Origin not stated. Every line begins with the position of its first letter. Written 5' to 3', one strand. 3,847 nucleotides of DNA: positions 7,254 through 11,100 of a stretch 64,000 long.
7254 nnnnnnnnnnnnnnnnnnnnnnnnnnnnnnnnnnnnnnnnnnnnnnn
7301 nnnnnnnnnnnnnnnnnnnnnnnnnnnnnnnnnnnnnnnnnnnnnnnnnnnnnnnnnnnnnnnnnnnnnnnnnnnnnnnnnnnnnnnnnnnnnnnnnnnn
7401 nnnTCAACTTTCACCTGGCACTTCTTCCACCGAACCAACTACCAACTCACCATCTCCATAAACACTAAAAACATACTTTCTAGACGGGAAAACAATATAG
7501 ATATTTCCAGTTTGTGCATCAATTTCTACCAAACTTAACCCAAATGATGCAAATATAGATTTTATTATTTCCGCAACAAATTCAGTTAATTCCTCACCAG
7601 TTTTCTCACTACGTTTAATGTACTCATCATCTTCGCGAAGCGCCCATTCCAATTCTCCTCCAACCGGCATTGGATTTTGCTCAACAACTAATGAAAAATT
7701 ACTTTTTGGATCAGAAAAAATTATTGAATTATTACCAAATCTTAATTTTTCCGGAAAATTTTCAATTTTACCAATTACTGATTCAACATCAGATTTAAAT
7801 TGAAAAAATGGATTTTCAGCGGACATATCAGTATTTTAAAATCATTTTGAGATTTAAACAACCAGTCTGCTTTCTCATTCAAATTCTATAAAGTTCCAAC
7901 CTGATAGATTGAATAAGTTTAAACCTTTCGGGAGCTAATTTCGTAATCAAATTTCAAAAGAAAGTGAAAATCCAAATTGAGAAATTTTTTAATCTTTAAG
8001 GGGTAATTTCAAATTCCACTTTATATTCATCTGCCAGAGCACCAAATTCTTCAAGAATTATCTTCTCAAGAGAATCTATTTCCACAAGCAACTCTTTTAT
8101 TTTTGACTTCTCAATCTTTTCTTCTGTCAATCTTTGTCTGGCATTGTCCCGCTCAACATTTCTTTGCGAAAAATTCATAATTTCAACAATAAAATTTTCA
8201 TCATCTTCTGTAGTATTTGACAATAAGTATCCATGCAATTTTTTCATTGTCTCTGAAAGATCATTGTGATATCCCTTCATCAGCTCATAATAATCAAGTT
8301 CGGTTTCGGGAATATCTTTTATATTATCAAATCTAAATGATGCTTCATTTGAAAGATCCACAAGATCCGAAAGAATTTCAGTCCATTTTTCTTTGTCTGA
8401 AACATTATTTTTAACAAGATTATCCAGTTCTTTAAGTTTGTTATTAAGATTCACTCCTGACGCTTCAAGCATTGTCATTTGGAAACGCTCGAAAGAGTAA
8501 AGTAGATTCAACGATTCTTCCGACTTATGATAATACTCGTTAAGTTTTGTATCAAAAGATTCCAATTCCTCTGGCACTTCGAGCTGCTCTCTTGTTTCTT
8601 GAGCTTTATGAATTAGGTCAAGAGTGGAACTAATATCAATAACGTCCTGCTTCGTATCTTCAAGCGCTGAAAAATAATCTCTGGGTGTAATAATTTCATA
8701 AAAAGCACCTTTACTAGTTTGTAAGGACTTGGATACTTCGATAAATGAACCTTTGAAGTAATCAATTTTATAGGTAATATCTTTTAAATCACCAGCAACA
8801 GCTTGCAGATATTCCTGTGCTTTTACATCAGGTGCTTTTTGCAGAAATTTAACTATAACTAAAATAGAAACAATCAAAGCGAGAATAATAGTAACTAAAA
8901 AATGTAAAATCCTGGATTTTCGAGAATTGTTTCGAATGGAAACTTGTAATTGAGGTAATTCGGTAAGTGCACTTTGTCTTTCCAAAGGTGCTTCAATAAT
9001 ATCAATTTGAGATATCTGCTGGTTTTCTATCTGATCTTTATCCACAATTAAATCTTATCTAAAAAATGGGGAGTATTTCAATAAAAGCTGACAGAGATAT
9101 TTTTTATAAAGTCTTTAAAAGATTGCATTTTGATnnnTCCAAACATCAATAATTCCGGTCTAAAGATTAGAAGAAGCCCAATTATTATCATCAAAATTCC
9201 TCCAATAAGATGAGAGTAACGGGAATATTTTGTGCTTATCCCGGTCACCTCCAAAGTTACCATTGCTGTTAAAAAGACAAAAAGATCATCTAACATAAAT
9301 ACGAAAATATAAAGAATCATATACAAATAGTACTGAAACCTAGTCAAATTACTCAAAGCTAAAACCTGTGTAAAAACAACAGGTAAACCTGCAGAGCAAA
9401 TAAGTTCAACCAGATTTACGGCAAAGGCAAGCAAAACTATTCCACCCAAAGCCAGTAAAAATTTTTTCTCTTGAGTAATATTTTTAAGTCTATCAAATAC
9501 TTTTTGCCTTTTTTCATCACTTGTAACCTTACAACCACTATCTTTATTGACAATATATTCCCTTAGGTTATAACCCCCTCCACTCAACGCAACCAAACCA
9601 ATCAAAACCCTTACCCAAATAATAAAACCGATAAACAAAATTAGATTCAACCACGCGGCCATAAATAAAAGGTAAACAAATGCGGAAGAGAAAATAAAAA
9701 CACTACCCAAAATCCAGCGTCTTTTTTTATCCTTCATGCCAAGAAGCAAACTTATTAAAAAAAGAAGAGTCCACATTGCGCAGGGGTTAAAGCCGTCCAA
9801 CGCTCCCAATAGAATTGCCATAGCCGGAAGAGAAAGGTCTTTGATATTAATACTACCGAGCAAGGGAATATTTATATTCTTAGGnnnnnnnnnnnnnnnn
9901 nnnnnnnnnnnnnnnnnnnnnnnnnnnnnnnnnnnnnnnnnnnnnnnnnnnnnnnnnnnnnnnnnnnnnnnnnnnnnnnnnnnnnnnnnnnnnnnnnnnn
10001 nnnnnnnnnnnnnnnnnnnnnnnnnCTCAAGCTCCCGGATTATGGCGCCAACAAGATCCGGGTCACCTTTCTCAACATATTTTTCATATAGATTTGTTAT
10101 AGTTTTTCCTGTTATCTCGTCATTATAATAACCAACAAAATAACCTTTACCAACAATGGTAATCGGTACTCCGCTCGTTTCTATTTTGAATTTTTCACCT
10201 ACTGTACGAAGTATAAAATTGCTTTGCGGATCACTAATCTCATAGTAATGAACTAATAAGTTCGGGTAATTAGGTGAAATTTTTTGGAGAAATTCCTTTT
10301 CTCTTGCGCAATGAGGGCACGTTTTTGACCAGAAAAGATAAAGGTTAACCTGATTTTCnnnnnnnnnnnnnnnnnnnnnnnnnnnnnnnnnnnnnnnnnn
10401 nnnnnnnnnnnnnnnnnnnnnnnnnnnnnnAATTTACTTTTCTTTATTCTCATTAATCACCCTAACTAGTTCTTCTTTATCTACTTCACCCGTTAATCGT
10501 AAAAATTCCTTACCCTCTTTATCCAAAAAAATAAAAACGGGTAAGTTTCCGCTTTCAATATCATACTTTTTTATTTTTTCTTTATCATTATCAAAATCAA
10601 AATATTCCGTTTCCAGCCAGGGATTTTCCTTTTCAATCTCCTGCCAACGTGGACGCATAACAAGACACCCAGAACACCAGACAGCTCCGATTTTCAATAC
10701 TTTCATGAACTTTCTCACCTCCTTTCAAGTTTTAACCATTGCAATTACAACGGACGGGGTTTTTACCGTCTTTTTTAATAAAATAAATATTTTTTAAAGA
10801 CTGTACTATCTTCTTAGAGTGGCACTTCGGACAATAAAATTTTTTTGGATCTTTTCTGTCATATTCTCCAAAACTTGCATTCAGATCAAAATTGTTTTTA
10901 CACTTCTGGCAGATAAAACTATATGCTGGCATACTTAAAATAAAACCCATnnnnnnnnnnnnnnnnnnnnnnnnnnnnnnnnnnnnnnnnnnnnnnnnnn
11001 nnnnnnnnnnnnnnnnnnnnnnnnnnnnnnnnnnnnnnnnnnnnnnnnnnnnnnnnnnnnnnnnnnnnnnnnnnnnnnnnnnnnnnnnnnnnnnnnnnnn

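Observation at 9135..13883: ArsR-led eight-gene operon packed with thiol-disulfide proteins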

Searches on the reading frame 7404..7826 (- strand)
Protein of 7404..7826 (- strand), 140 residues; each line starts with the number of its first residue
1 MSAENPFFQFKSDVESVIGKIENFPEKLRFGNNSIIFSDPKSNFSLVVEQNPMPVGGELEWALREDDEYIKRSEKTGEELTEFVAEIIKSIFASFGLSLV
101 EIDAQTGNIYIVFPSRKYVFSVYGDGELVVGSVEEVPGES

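Call 45: search_protein_families(library=pfam, proteins=[window:7404-7826:-], max_evalue=1)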
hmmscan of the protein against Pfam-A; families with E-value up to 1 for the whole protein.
window:7404-7826:- (140 aa): 2 families
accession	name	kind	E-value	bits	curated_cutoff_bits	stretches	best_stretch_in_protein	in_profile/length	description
PF09177.16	STX6_10_61_N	-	0.039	14.9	29.4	1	6-104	2-83/99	Syntaxin 6/10/61, N-terminal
PF13021.12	DUF3885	-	0.096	13.2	23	1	66-132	110-169/189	Domain of unknown function (DUF3885)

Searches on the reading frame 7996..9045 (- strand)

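Call 45: search_protein_families(library=pfam, proteins=[window:7996-9045:-], max_evalue=1)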
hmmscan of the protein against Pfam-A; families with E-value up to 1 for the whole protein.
window:7996-9045:- (349 aa): 1 family
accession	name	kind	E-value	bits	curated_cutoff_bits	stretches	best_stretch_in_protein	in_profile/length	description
PF01616.22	Orbi_NS3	-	0.32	11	27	1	29-74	64-111/179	Orbivirus NS3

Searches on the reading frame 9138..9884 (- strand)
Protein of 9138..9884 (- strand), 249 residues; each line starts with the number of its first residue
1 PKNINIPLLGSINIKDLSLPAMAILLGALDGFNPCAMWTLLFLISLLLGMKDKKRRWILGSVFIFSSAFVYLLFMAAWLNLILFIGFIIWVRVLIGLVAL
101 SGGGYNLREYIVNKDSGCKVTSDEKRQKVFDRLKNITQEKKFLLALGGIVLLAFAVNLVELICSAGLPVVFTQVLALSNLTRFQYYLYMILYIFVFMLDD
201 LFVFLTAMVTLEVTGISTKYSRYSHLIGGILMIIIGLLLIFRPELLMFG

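Call 54: predict_structure(alignment_id=A3)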
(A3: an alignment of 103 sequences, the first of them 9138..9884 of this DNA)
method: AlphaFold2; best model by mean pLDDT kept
length: 249 residues; sequences in the alignment: 103
mean_pLDDT: 73.4   pTM: 0.68
mean pLDDT of the five models: 73.4, 72.5, 70.5, 67.7, 66.9
residues with pLDDT >= 90: 7; 70-90: 159; 50-70: 71; < 50: 12
segments of 3 or more residues with pLDDT < 50: 116-122
pLDDT, mean of each block of 10 residues (from residue 1): 50 69 86 76 73 80 87 78 70 80 75 54 54 56 76 83 77 83 89 89 81 58 68 78 66
secondary structure, 60 per line:
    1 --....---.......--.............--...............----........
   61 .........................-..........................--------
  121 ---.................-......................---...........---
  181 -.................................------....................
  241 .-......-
elements in order: E3-6 E10-13 H19-31 H34-48 H53-85 H87-112 H124-140 H142-163 H167-177 H182-214 H221-241 H243-248

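Call 58: fold_search(model_id=the predicted structure, library=pdb)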
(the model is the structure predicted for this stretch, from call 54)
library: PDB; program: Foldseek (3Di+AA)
matches with E <= 10: 99; with E <= 0.001: 0
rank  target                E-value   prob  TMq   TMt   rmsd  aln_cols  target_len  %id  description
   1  6ob7                  2.6e-01  0.85  0.35  0.26   9.7       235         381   16  Human equilibrative nucleoside transporter-1, dilazep bound (released 2019-07-03)
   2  8tzi                  3.5e-01  0.82  0.35  0.26   9.7       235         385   16  Human equilibrative nucleoside transporter-1, JH-ENT-01 bound (released 2024-08-28)
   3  8z9y_A                4.0e-01  0.60  0.36  0.15   8.4       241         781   13  Cryo-EM Structure of the Arabidopsis thaliana TIC Complex (released 2024-11-27)
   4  5vkv_MODEL_1_A        1.4e+00  0.41  0.41  0.44   8.2       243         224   15  Solution NMR structure of the membrane electron transporter CcdA (released 2018-01-31)
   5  9j9z_A                1.4e+00  0.14  0.22  0.14  10.3       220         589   14  Cryo-EM structure of Outward state Anhydromuropeptide permease (AmpG) complex with GlcNAc-1,6-anhMurNAc (released 2025-07-16)
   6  9bh1                  1.5e+00  0.08  0.19  0.13  21.4       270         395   15  Apo GltPh, intermediate outward-facing state (released 2025-03-12)
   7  7n98                  1.9e+00  0.30  0.33  0.21   8.7       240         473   12  Cryo-EM structure of MFSD2A (released 2021-08-04)
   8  6hfb_D                2.2e+00  0.05  0.17  0.12  16.7       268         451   12  Outward-facing conformation of a multidrug resistance MATE family transporter of the MOP superfamily. (released 2019-06-12)
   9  8ucn_A                2.6e+00  0.25  0.33  0.26   8.6       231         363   15  Komagataella pastoris Cytochrome c oxidase in complex with human VMAT2 and Histamine (released 2024-10-09)
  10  9b3k_Z                2.7e+00  0.16  0.28  0.22  11.4       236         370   14  NorA in complex with Fab36 (NorA-BRIL fusion) (released 2024-12-11)
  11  4tql_A                2.7e+00  0.06  0.14  0.15  24.1       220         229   10  Computationally designed three helix bundle (released 2014-10-15)
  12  9r0o                  2.9e+00  0.12  0.27  0.17   9.9       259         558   12  Cryo-EM structure of rat SLCO2A1 bound to tolcapone. (released 2026-02-11)
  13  6zbv_A                2.9e+00  0.05  0.18  0.10  23.5       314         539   13  Inward-open structure of human glycine transporter 1 in complex with a benzoylisoindoline inhibitor and sybody Sb_GlyT (released 2021-03-17)
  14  4uvm                  3.1e+00  0.13  0.28  0.17  10.3       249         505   12  In meso crystal structure of the POT family transporter PepTSo (released 2015-02-04)
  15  6hfb_C                3.1e+00  0.06  0.18  0.13  16.2       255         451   12  Outward-facing conformation of a multidrug resistance MATE family transporter of the MOP superfamily. (released 2019-06-12)
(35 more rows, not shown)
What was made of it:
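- CcdA (5VKV) gives the best TM-scores among PDB hits to the P8 membrane domain, 0.41/0.44 (call 58).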

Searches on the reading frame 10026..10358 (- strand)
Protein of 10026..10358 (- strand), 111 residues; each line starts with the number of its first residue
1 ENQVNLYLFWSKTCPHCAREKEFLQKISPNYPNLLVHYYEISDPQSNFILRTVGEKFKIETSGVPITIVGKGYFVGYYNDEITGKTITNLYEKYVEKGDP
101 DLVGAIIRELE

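Call 81: search_solved_structures(query=window:10026-10358:-, max_evalue=1, show_alignments=4)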
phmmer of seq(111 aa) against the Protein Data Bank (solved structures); distinct sequences matched with E-value up to 1: 22.
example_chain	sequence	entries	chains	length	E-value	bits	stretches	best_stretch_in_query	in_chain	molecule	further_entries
3ic4_A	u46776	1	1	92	0.0025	20.9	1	6-81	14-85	Glutaredoxin (Grx-1)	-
1j08_A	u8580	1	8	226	0.0031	20.6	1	2-103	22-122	glutaredoxin-like protein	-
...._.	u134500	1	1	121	0.012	18.7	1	1-82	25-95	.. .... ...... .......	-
1fo5_A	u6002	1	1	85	0.016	18.3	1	3-45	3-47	THIOREDOXIN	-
8t4c_A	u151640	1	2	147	0.027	17.6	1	5-60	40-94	Thioredoxin oxidoreductase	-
2pr5_A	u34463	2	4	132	0.035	17.2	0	65-105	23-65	Blue-light photoreceptor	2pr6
3wxb_A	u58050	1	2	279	0.046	16.8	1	15-85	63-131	Uncharacterized protein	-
7c10_A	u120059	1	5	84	0.056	16.5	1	7-29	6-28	Glutaredoxin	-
3hz8_A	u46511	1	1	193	0.15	15.2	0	4-31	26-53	Thiol:disulfide interchange protein DsbA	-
6nen_A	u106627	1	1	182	0.16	15.1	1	6-36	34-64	Copper resistance protein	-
7vql_A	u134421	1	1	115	0.21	14.7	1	6-40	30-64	de novo designed protein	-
6mhh_A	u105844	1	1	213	0.23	14.6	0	6-36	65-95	Metal resistance protein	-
1ego_A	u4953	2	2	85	0.24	14.5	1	8-72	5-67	GLUTAREDOXIN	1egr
4xvw_A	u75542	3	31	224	0.25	14.5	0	6-36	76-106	DsbA-like protein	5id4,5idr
2mwg_A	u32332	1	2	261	0.27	14.3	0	65-105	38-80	Blue-light photoreceptor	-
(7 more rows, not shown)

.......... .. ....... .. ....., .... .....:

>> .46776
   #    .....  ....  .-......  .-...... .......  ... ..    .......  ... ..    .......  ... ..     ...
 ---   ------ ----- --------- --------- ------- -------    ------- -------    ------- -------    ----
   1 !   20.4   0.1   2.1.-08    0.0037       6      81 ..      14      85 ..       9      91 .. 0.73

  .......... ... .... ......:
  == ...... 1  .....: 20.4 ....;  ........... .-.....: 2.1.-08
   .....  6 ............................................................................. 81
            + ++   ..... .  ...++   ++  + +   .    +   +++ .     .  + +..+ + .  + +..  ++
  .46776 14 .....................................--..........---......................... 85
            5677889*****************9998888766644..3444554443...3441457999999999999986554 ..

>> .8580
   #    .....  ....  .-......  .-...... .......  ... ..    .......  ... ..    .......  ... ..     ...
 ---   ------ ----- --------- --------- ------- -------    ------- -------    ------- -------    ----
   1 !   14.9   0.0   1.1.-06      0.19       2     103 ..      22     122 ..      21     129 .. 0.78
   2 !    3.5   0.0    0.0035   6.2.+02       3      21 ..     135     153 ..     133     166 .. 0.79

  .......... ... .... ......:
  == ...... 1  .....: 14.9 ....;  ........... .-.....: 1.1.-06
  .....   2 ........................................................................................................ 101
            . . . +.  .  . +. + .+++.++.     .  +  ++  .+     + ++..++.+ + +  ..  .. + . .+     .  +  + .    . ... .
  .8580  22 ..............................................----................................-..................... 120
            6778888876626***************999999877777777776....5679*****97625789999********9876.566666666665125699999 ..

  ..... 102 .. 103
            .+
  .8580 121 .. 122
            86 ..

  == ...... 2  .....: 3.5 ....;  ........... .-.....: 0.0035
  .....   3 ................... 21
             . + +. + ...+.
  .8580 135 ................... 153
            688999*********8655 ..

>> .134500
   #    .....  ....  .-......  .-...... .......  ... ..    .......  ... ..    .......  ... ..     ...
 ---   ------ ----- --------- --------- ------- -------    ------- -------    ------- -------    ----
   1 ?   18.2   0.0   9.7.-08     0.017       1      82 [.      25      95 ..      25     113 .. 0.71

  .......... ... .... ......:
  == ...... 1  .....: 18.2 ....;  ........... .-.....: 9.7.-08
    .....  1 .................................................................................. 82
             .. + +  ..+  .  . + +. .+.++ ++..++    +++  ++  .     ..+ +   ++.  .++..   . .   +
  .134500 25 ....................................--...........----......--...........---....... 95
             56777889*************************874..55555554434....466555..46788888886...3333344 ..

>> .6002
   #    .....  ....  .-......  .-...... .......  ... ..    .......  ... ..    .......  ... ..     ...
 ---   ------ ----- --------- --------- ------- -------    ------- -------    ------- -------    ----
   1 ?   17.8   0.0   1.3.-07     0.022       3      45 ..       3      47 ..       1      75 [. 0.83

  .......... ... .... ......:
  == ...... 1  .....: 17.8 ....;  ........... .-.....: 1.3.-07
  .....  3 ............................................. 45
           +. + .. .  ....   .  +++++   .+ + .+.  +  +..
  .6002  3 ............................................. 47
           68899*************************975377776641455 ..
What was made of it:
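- Its best PDB sequence matches are archaeal glutaredoxin-like thioredoxins that also carry CPHC, 3IC4 and 1FO5 (call 81).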

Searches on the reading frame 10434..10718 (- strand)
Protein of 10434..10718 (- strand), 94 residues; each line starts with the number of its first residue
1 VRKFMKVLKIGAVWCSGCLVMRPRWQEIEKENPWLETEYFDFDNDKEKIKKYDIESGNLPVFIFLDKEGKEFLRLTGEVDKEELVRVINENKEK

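Call 3: search_protein_families(library=pfam, proteins=[window:10434-10718:-], max_evalue=0.01)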
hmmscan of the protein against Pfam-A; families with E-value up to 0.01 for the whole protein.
window:10434-10718:- (94 aa): 3 families
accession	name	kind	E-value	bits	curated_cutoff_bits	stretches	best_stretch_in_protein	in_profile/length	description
PF14595.12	Thioredoxin_9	-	1.3e-09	38.5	25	1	4-72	42-111/129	Thioredoxin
PF00085.26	Thioredoxin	-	3.1e-07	30.8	23.5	1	7-89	22-102/103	Thioredoxin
PF13098.12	Thioredoxin_2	-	0.00052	20.7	27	1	13-87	15-103/104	Thioredoxin-like domain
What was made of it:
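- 10434..10718 (-): 'Trx7': small cytoplasmic thioredoxin with WCSGC, the conserved partner of P8; probable start at 10706. PF14595, 38.5 bits, and PF00085, 30.8 bits (call 3).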

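Call 4: search_protein_families(library=ncbifam, proteins=[window:10434-10718:-], max_evalue=0.01)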
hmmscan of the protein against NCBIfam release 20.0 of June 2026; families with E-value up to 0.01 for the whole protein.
window:10434-10718:- (94 aa): 3 families
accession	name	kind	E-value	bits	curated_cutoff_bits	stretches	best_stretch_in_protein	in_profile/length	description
TIGR01068.1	thioredoxin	equivalog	6.1e-08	32.8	96.8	1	12-91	23-100/101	thioredoxin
TIGR01126.1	pdi_dom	equivalog_domain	3.9e-05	23.9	107.2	1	8-91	19-104/105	protein disulfide-isomerase domain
TIGR02187.2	PDO_seleno_TRX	equivalog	0.00036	20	185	1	15-77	30-91/209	protein disulfide oxidoreductase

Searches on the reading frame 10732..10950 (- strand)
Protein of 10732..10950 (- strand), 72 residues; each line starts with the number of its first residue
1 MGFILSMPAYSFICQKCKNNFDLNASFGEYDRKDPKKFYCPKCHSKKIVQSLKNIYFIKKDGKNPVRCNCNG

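Call 3: search_protein_families(library=pfam, proteins=[window:10732-10950:-], max_evalue=0.01)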
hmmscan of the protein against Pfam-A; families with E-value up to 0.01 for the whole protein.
window:10732-10950:- (72 aa): 5 families
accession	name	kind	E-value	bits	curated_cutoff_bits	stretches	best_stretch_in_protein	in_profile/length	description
PF09723.15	Zn_ribbon_8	-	2e-07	31.4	34.4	1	7-48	1-37/41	Zinc ribbon domain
PF10217.14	DUF2039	-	0.00073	20.2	27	1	10-55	28-72/89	Uncharacterized conserved protein (DUF2039)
PF24441.1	DUF7560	-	0.00095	19.3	27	0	7-26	1-20/44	Family of unknown function (DUF7560)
PF10058.14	Zn_ribbon_10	-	0.0057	16.8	24.2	0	10-46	21-53/54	ER junction formation factor lunapark, zinc ribbon finger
PF01155.25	HypA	-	0.0064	17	28.9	1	9-48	68-97/112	Hydrogenase/urease nickel incorporation, metallochaperone, hypA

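Call 4: search_protein_families(library=ncbifam, proteins=[window:10732-10950:-], max_evalue=0.01)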
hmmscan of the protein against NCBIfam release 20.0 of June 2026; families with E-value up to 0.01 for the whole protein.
window:10732-10950:- (72 aa): 1 family
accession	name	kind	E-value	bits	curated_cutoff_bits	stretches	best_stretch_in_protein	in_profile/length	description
TIGR02605.1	CxxC_CxxC_SSSS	subfamily_domain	2.6e-08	33.8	31.3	1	7-57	1-46/52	FmdB family zinc ribbon protein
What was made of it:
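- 10732..10950 (-): FmdB-type zinc ribbon (CxxC...CxxC), probably starting at Met7 (10932); a lineage-specific accessory gene. Pfam Zn_ribbon_8, 31.4 bits, below its cut-off of 34.4 (calls 3, 4).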
